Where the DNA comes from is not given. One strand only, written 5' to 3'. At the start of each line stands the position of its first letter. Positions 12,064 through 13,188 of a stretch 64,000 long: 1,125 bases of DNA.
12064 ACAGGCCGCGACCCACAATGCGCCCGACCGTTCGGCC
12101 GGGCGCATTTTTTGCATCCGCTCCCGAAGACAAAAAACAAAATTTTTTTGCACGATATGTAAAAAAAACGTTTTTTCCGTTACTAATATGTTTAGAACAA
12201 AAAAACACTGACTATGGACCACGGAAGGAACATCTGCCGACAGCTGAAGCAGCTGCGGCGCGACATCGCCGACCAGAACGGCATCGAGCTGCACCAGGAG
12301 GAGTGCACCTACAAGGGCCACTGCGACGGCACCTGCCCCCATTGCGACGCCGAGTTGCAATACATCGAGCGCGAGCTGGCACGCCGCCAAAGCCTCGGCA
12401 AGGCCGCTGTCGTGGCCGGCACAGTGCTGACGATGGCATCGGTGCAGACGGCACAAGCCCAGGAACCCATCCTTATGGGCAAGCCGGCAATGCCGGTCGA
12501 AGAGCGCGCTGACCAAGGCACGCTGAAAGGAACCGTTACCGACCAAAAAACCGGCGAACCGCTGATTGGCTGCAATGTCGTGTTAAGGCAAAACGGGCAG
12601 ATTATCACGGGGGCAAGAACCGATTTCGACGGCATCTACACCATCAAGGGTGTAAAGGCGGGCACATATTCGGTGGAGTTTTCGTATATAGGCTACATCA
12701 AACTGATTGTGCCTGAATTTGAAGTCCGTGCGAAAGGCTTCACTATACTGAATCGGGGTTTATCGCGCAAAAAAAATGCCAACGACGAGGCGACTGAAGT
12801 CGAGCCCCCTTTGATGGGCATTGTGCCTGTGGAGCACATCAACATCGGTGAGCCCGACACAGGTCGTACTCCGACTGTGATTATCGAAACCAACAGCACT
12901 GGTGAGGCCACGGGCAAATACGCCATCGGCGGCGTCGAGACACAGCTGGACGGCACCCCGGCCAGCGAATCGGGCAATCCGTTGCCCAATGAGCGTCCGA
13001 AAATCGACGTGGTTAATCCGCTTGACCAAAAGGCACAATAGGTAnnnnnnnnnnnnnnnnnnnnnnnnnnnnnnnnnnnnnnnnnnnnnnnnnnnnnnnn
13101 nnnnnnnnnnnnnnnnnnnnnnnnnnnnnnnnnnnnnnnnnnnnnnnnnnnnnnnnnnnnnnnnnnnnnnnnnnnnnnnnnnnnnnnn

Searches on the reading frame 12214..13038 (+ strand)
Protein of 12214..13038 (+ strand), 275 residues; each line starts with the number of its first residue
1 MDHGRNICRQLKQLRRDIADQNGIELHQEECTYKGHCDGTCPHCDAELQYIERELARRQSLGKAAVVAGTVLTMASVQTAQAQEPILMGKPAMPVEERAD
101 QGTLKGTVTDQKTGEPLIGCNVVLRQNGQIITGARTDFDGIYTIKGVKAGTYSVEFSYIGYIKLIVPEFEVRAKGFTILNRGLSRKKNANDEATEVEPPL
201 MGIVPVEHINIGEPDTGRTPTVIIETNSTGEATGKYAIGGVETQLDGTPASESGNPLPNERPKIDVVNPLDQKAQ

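Call 3: search_protein_families(library=ncbifam, proteins=[window:12214-13038:+], max_evalue=1)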
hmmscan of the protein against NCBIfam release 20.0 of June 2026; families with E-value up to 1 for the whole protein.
window:12214-13038:+ (275 aa): 5 families
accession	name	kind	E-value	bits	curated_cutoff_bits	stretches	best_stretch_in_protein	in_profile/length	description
TIGR04056.1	OMP_RagA_SusC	subfamily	3.4e-11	42.2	368.25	1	103-165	2-58/981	SusC/RagA family TonB-linked outer membrane protein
NF052345.1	S_layer_anammox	exception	3.2e-09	34.8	1400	1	66-227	1277-1439/1596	Kustd1514 family S-layer glycoprotein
NF012181.0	MSCRAMM_SdrD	exception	0.0018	15.7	2500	1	115-157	814-857/1379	MSCRAMM family adhesin SdrD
NF000535.3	MSCRAMM_SdrC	exception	0.0045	15.1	1700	1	118-158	521-562/963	MSCRAMM family adhesin SdrC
NF042909.1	FMH_DH_FwdF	exception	0.026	13.6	375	1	21-61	91-128/336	tungsten-dependent formylmethanofuran dehydrogenase subunit FwdF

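Call 4: search_protein_families(library=pfam, proteins=[window:12214-13038:+], max_evalue=1)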
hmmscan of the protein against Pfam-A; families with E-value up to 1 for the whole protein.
window:12214-13038:+ (275 aa): 8 families
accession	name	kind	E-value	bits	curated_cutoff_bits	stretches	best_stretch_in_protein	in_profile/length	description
PF13620.12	CarboxypepD_reg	-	1.6e-16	60.8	32.3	1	103-180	1-78/82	Carboxypeptidase regulatory-like domain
PF13715.12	CarbopepD_reg_2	-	8.9e-13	48.5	32.2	1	104-163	1-57/88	CarboxypepD_reg-like domain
PF17802.7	SpaA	-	0.00012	22.6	23.1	1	103-155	2-57/91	Prealbumin-like fold domain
PF17210.9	SdrD_B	-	0.00033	21.2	29.7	1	115-157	22-65/112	SdrD B-like domain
PF09430.16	EMC7_beta-sandw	-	0.025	15.2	26.6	1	117-162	7-51/122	ER membrane protein complex subunit 7, beta-sandwich domain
PF11974.14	bMG3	-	0.07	13.5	34.9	1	107-147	18-59/103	Bacterial alpha-2-macroglobulin MG3 domain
PF14686.12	fn3_3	-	0.096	12.9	24.4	1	134-154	29-49/75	Polysaccharide lyase family 4, domain II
PF16640.11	Big_3_5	-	0.56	11.3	35.5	1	101-160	13-71/88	Bacterial Ig-like domain (group 3)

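Call 7: find_homologous_proteins(query=window:12214-13038:+, max_evalue=0.001)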
Query window:12214-13038:+ (275 aa): 119 proteins with E <= 0.001 among 1183 candidates.
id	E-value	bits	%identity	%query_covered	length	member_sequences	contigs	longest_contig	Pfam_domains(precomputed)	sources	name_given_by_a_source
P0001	7.1e-169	578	94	100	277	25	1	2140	PF13715.13,PF13620.13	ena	-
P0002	5.2e-168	576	93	100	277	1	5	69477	PF13715.13,PF13620.13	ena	-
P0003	9.4e-163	558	91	100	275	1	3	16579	PF13715.13,PF13620.13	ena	-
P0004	7.3e-162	555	90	100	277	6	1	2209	PF13715.13,PF13620.13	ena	-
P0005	4.7e-159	546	89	100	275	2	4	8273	PF13715.13,PF13620.13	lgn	-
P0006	1.6e-157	541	87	100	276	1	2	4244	PF13715.13,PF13620.13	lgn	-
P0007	2.0e-156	538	88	100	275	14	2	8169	PF13715.13,PF13620.13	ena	-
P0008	6.5e-156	536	87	100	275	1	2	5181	PF13715.13,PF13620.13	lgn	-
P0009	4.1e-155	533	88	100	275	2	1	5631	PF13715.13,PF13620.13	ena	-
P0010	5.9e-155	533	86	100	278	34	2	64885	PF13715.13,PF13620.13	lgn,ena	-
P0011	3.5e-154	530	87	100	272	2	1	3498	PF13715.13,PF13620.13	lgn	-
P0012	3.4e-153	527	86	100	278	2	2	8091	PF13715.13,PF13620.13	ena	-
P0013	5.6e-152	523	85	100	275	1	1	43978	PF13715.13,PF13620.13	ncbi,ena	-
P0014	1.4e-151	522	85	100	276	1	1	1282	PF13715.13,PF13620.13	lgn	-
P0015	3.8e-150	517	87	100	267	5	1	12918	PF13715.13,PF13620.13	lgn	-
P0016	5.5e-147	507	82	100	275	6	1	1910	PF13715.13,PF13620.13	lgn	-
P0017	2.1e-145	502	81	100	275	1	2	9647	PF13715.13,PF13620.13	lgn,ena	-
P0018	1.3e-141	489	81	99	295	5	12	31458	PF13715.13,PF13620.13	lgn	-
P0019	7.0e-105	369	63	99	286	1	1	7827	PF13715.13,PF13620.13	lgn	-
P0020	2.9e-104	367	63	99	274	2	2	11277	PF13715.13,PF13620.13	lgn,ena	-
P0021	1.1e-103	365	61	100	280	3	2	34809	PF13715.13,PF13620.13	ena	-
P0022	2.3e-102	360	62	100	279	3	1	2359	PF13715.13,PF13620.13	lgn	-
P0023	4.1e-102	360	59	100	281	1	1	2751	PF13715.13,PF13620.13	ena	-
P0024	3.7e-101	356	61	100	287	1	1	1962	PF13715.13,PF13620.13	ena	-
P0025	9.0e-101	355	59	100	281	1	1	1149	PF13715.13,PF13620.13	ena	-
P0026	3.3e-100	353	59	100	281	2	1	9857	PF13715.13,PF13620.13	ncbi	-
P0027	5.5e-97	343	60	100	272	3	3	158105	PF13715.13,PF13620.13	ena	-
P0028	2.8e-96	340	58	100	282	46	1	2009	PF13715.13,PF13620.13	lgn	-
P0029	9.2e-96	339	58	100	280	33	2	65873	PF13715.13,PF13620.13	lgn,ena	-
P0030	1.8e-94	335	59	100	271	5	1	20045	PF13715.13,PF13620.13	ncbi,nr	ncbi:MAG: carboxypeptidase-like regulatory domain-containing protein [Bacteroidales bacterium]|nr:ca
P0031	3.1e-94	334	58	100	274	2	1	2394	PF13715.13,PF13620.13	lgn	-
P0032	6.4e-94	333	57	99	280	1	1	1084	PF13715.13,PF13620.13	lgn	-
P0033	1.7e-91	325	56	99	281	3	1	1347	PF13715.13,PF13620.13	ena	-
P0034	1.3e-90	322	58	99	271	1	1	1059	PF13715.13,PF13620.13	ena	-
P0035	4.8e-89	317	57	99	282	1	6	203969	PF13715.13,PF13620.13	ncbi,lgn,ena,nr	ncbi:MAG: carboxypeptidase regulatory-like domain-containing protein [Bacteroidales bacterium]|nr:ca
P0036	1.3e-87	312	54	99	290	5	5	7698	PF13715.13,PF17802.8,PF13620.13,PF17210.10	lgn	-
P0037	1.0e-82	296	54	100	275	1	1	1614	PF13715.13,PF13620.13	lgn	-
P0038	1.1e-82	296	53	100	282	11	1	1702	PF13715.13,PF13620.13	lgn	-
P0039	1.6e-79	285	54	98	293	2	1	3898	PF13715.13,PF13620.13,PF22904.4,PF17210.10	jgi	-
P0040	2.2e-79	285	59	82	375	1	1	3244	PF13715.13,PF13620.13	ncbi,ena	-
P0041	2.5e-78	282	51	99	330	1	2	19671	PF13715.13,PF13620.13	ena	-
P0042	4.5e-78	281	52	100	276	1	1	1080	PF13715.13,PF13620.13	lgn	-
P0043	1.0e-77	280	55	99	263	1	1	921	PF13715.13,PF13620.13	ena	-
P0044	1.8e-75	272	67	66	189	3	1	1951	PF13715.13,PF13620.13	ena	-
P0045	9.1e-69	250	57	79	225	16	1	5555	PF13715.13,PF13620.13,PF22904.4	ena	-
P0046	3.3e-67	245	57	79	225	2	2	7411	PF13715.13,PF13620.13,PF22904.4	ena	-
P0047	5.2e-67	244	57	79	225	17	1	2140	PF13715.13,PF13620.13,PF22904.4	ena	-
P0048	1.4e-59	220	51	79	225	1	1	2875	PF13715.13,PF13620.13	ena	-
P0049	4.0e-51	192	41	95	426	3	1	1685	PF13715.13,PF17802.8,PF13620.13,PF23591.2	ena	-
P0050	1.5e-47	181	48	65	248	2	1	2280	PF13715.13,PF13620.13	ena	-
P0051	1.6e-47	181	39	96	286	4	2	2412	PF13715.13,PF13620.13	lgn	-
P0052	1.1e-46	178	40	92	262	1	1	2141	PF13715.13,PF13620.13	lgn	-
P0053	1.6e-46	177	48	65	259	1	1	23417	PF13715.13,PF13620.13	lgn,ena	-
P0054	4.4e-46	176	43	75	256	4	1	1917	PF13715.13,PF13620.13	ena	-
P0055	2.3e-45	174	45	73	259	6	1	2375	PF13715.13,PF13620.13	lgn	-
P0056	2.8e-45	173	48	67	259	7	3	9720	PF13715.13,PF13620.13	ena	-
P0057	3.8e-45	173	42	81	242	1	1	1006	PF13715.13,PF13620.13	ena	-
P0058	3.8e-44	170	52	59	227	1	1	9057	PF13715.13,PF24025.2,PF13620.13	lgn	-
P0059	8.3e-44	168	54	59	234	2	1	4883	PF13715.13,PF13620.13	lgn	-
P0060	5.8e-43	166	41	91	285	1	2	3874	PF13715.13,PF13620.13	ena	-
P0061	2.4e-42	164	42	79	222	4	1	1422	PF13715.13,PF13620.13,PF22904.4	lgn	-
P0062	4.5e-42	163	40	91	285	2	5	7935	PF13715.13,PF13620.13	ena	-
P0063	9.5e-42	162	40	79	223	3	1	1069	PF13715.13,PF13620.13,PF22904.4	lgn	-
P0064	2.9e-41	160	40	95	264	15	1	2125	PF13715.13,PF13620.13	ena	-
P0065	4.4e-41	159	49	60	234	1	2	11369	PF13715.13,PF13620.13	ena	-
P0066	5.9e-41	159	49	59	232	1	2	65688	PF13715.13,PF13620.13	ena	-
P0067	2.8e-39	154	49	59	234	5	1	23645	PF13715.13,PF13620.13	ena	-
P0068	2.3e-38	151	46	61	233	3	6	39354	PF13715.13,PF13620.13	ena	-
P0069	7.1e-36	142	41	53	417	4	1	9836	PF13715.13,PF13620.13,PF23591.2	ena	-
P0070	1.3e-34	138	45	65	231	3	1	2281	PF13715.13,PF13620.13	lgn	-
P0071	2.5e-34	137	43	65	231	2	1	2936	PF13715.13,PF13620.13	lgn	-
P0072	3.3e-34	137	43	60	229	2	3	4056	PF13715.13,PF13620.13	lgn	-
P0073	7.1e-34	136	38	79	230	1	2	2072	PF13715.13,PF13620.13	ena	-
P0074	9.8e-33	132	42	53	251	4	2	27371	PF13715.13,PF13620.13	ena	-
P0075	1.1e-32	132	39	61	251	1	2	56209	PF13715.13,PF13620.13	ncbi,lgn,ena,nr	ncbi:MAG: carboxypeptidase-like regulatory domain-containing protein [Bacteroidales bacterium]|nr:ca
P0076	1.2e-32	132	39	61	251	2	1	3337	PF13715.13,PF13620.13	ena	-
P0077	1.3e-32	132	35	80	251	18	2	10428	PF13715.13,PF13620.13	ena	-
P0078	4.7e-28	117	33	73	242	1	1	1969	PF13715.13,PF13620.13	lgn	-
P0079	1.3e-27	115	41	59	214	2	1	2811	PF13715.13,PF13620.13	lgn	-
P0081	4.6e-23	100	55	30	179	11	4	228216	-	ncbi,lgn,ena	-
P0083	1.4e-22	99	48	44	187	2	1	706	PF13715.13,PF13620.13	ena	-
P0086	4.3e-21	94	58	31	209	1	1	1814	PF03544.20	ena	-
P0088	4.6e-20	91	53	31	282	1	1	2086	PF03544.20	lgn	-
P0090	1.1e-16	79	50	31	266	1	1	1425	PF13715.13,PF13620.13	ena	-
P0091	1.3e-16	79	50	31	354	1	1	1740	PF13715.13,PF13620.13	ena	-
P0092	8.8e-16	77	45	43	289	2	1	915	PF13715.13,PF13620.13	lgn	-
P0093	1.2e-15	76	42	43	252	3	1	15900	PF13715.13,PF13620.13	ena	-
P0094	2.5e-13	68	40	21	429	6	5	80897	PF13715.13,PF13620.13,PF22904.4,PF17210.10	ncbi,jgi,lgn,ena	-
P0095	7.0e-11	60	60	22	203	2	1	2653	PF13715.13,PF13620.13,PF22904.4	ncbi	ncbi:MAG: carboxypeptidase-like regulatory domain-containing protein, partial [Flavobacteriales bact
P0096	2.2e-7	49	40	36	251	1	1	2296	PF13715.13,PF13620.13,PF17210.10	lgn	-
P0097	7.8e-7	47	39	40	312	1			PF13715.13,PF07715.21,PF13620.13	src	-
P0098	5.2e-6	44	35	46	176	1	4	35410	PF13715.13,PF07715.21,PF13620.13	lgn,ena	-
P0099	5.8e-6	44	48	23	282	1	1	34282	PF13715.13,PF07715.21,PF13620.13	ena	-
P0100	2.9e-5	42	44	34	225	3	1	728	PF13715.13,PF07715.21,PF13620.13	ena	-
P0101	3.6e-5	42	44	25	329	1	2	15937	PF13715.13,PF07715.21,PF13620.13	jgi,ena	jgi:iron complex outermembrane receptor protein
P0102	6.3e-5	41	49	22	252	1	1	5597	PF13715.13,PF07715.21,PF13620.13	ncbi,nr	ncbi:MAG TPA: TonB-dependent receptor plug domain-containing protein, partial [Paludibacter sp.]|nr:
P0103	1.5e-4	40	43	29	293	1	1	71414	PF13715.13,PF07715.21,PF13620.13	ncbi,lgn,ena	-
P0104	1.9e-4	39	44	23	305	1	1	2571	PF13715.13,PF07715.21,PF07660.20,PF13620.13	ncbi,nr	ncbi:MAG: carboxypeptidase-like regulatory domain-containing protein, partial [Bacteroidales bacteri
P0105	2.9e-4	39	54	24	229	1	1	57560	PF13715.13,PF07715.21,PF13620.13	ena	-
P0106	3.0e-4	39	54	24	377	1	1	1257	PF13715.13,PF07715.21,PF13620.13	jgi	jgi:TonB-dependent SusC/RagA subfamily outer membrane receptor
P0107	4.0e-4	38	46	25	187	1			PF13715.13,PF07715.21,PF13620.13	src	-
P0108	4.2e-4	38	51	22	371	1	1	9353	PF13715.13,PF07715.21,PF13620.13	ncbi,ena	-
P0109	4.2e-4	38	49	21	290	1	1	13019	PF13715.13,PF07715.21,PF13620.13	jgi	jgi:TonB-dependent SusC/RagA subfamily outer membrane receptor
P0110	4.8e-4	38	47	22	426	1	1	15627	PF13715.13,PF15976.12,PF13620.13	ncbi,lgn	-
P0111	5.4e-4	38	45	24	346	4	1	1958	PF13715.13,PF07715.21,PF13620.13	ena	-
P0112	5.7e-4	38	44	23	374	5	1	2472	PF13715.13,PF25020.2,PF16371.13,PF15976.12,PF13620.13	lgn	-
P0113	6.7e-4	38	42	27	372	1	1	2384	PF13715.13,PF16371.13,PF15976.12,PF13620.13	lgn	-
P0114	7.6e-4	37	54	24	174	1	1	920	PF13715.13,PF13620.13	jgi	jgi:hypothetical protein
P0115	8.4e-4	37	38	28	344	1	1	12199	PF13715.13,PF07715.21,PF13620.13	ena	-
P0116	9.1e-4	37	47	23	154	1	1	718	PF13715.13,PF13620.13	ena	-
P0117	9.4e-4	37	45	24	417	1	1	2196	PF13715.13,PF07715.21,PF13620.13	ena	-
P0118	9.6e-4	37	36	47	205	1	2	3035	PF13715.13,PF07715.21,PF13620.13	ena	-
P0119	1.0e-3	37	53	21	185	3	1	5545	PF13715.13,PF13620.13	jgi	-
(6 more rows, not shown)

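Call 10: find_encoding_contigs(protein=P0081, flank=5000, max_places=3)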
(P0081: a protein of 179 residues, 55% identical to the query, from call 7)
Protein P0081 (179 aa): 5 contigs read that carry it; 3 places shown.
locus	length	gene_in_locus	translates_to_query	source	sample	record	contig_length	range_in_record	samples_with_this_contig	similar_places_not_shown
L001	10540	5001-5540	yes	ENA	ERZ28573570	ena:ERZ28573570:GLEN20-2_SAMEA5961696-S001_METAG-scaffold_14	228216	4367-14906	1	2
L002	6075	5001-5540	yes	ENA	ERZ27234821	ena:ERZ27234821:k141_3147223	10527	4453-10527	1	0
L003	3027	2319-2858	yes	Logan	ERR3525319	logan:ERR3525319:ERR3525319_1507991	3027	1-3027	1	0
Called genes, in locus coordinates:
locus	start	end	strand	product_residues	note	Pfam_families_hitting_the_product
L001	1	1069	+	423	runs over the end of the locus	PF00756:Esterase (faint), PF00561:Abhydrolase_1 (weak), PF12146:Hydrolase_4 (faint), PF01476:LysM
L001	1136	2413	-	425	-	PF13173:AAA_14, PF13635:DUF4143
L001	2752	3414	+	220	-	-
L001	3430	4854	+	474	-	-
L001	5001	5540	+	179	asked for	-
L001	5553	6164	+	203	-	PF13353:Fer4_12 (weak), PF04055:Radical_SAM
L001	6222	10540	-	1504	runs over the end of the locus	PF13290:CHB_HEX_C_1, PF13287:Fn3_assoc, PF13290:CHB_HEX_C_1, PF13287:Fn3_assoc, PF13290:CHB_HEX_C_1, PF18962:Por_Secre_tail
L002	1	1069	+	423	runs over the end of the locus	PF00756:Esterase (faint), PF00561:Abhydrolase_1 (weak), PF12146:Hydrolase_4 (faint), PF01476:LysM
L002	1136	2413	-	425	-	PF13173:AAA_14, PF13635:DUF4143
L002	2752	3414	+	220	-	-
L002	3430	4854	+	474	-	-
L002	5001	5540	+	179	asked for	-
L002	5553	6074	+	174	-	?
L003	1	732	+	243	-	?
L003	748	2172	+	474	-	-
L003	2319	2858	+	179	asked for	-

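Call 11: find_encoding_contigs(protein=P0088, flank=5000, max_places=3)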
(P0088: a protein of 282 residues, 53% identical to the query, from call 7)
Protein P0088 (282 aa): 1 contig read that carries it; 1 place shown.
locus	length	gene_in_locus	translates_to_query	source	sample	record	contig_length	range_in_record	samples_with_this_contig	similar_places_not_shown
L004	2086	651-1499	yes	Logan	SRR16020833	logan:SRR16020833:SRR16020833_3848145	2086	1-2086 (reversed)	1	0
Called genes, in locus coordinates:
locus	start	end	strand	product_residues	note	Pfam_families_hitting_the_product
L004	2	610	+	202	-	?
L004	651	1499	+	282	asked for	PF03544:TonB_C (faint)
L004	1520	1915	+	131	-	-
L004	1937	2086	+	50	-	?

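Call 13: find_encoding_contigs(protein=P0086, flank=5000, max_places=3)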
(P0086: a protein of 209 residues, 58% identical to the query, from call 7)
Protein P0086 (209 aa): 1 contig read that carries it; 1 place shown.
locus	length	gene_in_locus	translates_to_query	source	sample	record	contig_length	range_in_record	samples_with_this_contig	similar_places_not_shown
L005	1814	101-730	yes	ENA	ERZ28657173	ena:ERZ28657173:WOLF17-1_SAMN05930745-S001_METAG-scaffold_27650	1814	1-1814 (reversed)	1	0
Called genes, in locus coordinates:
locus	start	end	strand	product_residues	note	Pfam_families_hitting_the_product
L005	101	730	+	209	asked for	PF03544:TonB_C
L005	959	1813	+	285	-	?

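Call 14: find_encoding_contigs(protein=P0075, flank=6000, max_places=3)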
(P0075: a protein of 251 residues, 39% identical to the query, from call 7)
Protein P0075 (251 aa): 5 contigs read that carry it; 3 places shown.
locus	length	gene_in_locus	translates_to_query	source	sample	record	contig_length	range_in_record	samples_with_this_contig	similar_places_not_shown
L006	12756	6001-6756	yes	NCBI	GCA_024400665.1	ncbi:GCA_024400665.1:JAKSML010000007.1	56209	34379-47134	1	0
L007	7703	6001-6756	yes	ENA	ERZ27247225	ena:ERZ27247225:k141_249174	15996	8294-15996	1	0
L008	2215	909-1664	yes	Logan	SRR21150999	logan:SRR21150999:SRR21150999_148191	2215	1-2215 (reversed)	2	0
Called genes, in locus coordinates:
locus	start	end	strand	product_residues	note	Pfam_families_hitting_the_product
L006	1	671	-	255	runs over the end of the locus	PF00398:RrnaAD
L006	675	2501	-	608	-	PF07719:TPR_2 (faint), PF13174:TPR_6 (faint), PF13176:TPR_7 (faint), PF13181:TPR_8 (faint), PF13424:TPR_12 (faint), PF13428:TPR_14 (faint), PF13432:TPR_16 (faint), PF14559:TPR_19 (faint)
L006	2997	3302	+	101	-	-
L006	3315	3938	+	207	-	PF08889:WbqC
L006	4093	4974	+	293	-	PF13620:CarboxypepD_reg, PF13715:CarbopepD_reg_2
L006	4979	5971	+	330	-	PF13620:CarboxypepD_reg, PF13715:CarbopepD_reg_2, PF23591:CILP (faint), PF13620:CarboxypepD_reg (weak), PF13715:CarbopepD_reg_2 (weak)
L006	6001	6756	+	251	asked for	PF13620:CarboxypepD_reg, PF13715:CarbopepD_reg_2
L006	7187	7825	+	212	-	-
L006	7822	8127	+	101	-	PF13601:HTH_34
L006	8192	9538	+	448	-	PF06123:CreD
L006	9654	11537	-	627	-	PF01134:GIDA, PF12831:FAD_oxidored (weak), PF21680:GIDA_C_1st, PF13932:SAM_GIDA_C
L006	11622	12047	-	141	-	PF02130:YbeY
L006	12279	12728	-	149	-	-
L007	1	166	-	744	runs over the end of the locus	PF00176:SNF2-rel_dom, PF00270:DEAD (weak), PF04851:ResIII, PF00271:Helicase_C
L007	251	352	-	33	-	-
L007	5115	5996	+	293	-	PF13620:CarboxypepD_reg, PF13715:CarbopepD_reg_2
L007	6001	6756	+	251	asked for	PF13620:CarboxypepD_reg, PF13715:CarbopepD_reg_2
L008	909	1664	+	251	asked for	PF13620:CarboxypepD_reg, PF13715:CarbopepD_reg_2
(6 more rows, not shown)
